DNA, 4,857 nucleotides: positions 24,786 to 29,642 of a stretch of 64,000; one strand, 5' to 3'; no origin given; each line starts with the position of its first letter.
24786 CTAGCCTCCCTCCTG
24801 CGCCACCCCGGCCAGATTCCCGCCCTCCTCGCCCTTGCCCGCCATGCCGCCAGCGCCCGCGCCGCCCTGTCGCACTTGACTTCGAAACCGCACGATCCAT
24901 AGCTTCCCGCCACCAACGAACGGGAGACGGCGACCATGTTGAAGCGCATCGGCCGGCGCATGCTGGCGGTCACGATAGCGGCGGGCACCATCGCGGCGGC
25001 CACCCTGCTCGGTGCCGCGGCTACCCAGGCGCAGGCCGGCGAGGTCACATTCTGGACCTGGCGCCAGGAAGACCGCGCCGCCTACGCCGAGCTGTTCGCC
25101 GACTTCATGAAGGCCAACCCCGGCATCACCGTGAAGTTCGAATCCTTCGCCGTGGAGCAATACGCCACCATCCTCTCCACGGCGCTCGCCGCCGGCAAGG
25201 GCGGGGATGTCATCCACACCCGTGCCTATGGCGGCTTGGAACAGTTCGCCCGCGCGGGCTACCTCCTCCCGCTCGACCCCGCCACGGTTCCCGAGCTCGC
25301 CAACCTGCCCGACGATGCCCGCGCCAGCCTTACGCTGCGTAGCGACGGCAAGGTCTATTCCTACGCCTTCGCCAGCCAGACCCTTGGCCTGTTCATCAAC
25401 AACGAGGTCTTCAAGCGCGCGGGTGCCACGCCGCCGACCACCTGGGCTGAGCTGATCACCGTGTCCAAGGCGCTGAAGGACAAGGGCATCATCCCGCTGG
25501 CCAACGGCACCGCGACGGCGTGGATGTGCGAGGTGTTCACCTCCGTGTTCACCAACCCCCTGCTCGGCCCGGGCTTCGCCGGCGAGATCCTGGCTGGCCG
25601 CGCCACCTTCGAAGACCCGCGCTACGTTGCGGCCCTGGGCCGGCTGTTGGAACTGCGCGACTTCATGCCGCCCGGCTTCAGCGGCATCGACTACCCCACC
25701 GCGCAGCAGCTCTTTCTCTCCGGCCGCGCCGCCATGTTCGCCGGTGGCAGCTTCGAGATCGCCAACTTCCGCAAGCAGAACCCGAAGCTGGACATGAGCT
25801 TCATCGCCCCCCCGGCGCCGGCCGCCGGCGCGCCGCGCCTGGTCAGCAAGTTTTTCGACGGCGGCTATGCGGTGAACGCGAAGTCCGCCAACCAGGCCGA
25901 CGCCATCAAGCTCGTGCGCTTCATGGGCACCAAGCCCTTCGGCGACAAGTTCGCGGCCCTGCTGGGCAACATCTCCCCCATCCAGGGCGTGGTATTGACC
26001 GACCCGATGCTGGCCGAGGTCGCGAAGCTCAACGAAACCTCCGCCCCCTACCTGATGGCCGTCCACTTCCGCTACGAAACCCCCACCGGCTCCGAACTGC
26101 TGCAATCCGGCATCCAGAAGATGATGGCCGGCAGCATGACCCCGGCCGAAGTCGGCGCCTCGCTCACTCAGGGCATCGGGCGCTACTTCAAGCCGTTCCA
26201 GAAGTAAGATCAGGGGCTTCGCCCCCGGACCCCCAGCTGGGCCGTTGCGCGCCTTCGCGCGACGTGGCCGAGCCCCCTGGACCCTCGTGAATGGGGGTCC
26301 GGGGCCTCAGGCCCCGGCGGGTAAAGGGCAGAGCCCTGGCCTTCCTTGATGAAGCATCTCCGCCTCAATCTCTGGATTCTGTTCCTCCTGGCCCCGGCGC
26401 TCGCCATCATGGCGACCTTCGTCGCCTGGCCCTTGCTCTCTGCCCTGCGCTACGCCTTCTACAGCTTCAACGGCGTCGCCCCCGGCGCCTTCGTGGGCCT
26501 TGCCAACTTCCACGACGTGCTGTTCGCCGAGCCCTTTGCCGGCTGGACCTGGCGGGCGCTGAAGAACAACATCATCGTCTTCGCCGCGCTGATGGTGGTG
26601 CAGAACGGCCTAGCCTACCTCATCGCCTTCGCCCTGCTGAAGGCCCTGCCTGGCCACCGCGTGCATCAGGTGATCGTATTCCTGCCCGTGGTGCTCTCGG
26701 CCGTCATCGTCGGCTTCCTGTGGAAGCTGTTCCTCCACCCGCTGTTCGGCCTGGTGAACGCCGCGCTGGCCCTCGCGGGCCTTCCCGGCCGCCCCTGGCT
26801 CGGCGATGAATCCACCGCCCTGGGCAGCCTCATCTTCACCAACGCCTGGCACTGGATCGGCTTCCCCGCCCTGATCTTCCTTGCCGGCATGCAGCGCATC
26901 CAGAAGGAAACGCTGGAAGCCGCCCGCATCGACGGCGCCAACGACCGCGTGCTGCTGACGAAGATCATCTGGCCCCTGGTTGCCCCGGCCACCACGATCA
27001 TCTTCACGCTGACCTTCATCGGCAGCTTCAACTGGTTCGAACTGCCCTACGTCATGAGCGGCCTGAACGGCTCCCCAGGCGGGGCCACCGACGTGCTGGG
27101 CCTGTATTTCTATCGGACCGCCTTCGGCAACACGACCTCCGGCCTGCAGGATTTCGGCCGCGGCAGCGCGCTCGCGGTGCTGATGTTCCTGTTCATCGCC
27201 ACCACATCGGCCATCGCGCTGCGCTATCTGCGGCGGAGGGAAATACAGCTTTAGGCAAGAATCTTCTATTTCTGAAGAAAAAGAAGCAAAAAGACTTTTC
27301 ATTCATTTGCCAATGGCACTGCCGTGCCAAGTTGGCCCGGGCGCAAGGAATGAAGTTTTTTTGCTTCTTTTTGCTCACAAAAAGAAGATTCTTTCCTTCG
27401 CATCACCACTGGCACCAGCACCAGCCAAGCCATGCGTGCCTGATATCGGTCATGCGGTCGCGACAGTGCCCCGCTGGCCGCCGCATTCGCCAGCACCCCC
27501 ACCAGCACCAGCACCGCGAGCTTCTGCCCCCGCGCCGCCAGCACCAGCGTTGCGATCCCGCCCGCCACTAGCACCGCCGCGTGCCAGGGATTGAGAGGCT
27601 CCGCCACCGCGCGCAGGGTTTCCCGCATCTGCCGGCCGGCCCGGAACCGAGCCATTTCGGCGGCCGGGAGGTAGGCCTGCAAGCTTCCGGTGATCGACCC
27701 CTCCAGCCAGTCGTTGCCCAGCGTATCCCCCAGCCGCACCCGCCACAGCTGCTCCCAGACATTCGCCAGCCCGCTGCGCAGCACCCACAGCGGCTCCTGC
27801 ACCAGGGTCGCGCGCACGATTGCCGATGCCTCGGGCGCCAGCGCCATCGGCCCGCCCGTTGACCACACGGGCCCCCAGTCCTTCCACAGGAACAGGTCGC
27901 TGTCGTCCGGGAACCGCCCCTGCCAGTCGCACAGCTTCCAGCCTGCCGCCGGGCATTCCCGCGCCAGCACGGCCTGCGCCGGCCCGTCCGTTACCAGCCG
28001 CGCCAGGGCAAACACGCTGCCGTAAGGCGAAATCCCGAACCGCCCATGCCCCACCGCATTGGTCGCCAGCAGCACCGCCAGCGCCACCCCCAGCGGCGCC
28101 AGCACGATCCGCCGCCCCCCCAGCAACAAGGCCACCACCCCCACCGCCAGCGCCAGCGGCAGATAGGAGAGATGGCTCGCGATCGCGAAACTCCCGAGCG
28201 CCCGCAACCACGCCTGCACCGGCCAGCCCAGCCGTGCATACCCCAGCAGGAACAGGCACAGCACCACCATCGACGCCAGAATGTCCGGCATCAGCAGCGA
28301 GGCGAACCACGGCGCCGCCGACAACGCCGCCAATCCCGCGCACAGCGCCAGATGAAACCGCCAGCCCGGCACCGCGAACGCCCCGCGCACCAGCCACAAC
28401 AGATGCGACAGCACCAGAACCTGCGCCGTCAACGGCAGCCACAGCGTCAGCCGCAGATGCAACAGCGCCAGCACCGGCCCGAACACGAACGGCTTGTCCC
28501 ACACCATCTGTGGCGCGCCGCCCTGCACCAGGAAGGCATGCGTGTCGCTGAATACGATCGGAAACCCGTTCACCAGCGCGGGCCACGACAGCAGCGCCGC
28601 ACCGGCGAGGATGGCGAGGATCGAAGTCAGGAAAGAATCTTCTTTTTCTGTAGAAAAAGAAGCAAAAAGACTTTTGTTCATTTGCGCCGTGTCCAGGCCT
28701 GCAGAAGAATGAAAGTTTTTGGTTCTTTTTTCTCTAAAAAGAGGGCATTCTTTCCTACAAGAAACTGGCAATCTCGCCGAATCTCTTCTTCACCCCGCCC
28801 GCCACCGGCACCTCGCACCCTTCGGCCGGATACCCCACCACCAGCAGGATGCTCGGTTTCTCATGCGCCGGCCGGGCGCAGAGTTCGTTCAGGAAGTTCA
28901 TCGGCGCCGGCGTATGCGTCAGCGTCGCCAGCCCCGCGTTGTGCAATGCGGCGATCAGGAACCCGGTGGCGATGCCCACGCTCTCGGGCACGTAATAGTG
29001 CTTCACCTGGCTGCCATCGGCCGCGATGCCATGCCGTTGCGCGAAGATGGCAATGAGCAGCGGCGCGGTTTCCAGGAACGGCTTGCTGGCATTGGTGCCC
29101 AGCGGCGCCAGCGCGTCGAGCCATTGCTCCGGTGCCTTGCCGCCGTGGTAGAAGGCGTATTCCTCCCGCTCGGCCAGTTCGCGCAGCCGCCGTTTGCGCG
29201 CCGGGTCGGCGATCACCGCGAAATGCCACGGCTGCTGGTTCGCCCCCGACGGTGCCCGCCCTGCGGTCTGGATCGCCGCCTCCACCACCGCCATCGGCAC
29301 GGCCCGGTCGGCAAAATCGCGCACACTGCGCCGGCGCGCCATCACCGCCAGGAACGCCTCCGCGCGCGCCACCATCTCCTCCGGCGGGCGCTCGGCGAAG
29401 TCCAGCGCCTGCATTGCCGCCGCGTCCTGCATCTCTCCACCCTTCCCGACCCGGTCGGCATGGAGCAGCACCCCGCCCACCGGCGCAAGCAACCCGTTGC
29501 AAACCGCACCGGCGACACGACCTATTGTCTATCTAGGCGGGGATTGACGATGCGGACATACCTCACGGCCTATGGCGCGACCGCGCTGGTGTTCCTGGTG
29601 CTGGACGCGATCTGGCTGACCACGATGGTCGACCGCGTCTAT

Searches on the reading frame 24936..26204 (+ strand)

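Call 38: search_protein_families(library=pfam, proteins=[window:24936-26204:+])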
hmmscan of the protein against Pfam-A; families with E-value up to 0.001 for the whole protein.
window:24936-26204:+ (423 aa): 3 families
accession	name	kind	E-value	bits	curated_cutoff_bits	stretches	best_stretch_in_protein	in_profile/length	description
PF01547.30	SBP_bac_1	-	6.2e-40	138.5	26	1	46-333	6-303/307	Bacterial extracellular solute-binding protein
PF13416.11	SBP_bac_8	-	1e-32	114.5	27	1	53-357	2-270/279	Bacterial extracellular solute-binding protein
PF13343.11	SBP_bac_6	-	6e-05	23.1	24.6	1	101-174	21-87/245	Bacterial extracellular solute-binding protein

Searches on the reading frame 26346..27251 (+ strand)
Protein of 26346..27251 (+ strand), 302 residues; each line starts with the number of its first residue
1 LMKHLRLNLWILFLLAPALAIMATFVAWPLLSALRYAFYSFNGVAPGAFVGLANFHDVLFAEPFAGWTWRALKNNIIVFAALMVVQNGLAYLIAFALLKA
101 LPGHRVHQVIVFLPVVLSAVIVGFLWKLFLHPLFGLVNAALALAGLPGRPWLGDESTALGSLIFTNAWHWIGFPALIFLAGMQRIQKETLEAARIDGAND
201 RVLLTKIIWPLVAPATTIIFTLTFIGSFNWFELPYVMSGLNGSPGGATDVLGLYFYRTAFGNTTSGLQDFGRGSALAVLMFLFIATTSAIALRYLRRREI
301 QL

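Call 22: search_protein_families(library=pfam, proteins=[window:26346-27251:+])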
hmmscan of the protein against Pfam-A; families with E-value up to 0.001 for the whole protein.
window:26346-27251:+ (302 aa): 1 family
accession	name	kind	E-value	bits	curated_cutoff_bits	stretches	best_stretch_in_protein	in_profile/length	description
PF00528.27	BPD_transp_1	-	1.6e-10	41.5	26.4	1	108-298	21-181/184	Binding-protein-dependent transport system inner membrane component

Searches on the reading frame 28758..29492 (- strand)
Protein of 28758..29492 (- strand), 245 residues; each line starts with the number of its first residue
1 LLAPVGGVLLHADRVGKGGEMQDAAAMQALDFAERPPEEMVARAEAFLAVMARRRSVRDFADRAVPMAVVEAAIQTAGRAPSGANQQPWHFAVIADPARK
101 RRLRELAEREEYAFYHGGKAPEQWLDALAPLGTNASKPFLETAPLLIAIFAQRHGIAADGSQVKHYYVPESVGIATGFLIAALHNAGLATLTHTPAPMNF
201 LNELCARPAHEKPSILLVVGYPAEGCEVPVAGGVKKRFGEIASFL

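Call 22: search_protein_families(library=pfam, proteins=[window:28758-29492:-])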
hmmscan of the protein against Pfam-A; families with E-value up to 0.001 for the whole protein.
window:28758-29492:- (245 aa): 2 families
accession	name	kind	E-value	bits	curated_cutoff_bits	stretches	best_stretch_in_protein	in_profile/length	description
PF00881.29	Nitroreductase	-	5.9e-19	69.3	23.5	1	52-221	2-167/167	Nitroreductase family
PF14512.11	TM1586_NiRdase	-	0.00016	21.8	27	0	71-93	161-183/215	Putative TM nitroreductase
